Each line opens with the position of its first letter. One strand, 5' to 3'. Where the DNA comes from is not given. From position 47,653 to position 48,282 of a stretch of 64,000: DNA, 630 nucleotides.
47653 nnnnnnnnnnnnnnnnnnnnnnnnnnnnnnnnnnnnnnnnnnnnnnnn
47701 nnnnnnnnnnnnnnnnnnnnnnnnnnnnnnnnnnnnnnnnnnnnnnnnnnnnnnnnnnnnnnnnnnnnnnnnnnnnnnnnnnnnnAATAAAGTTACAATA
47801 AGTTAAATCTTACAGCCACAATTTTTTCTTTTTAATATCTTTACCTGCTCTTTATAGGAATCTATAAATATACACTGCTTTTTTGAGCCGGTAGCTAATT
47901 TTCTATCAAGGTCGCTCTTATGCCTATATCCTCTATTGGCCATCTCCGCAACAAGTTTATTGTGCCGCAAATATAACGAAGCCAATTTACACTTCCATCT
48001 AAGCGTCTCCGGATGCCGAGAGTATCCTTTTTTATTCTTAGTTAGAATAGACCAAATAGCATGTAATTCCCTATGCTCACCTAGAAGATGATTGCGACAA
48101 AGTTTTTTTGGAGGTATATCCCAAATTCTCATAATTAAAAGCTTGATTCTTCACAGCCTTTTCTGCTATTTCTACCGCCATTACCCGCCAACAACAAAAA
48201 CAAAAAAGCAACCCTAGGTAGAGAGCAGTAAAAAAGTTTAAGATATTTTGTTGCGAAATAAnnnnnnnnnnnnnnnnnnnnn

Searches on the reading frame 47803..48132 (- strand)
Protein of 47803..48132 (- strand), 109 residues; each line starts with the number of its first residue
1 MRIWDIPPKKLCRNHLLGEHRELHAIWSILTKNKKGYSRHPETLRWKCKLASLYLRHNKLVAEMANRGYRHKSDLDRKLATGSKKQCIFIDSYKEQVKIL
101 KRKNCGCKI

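Call 57: search_protein_families(library=pfam, proteins=[window:47803-48132:-], max_evalue=0.0001)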
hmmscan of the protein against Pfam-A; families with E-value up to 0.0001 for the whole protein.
window:47803-48132:- (109 aa): 1 family
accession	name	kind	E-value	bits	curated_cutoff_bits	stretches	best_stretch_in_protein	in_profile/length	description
PF03013.19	Pyr_excise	-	1.8e-27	95.9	23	1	1-75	1-79/81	Pyrimidine dimer DNA glycosylase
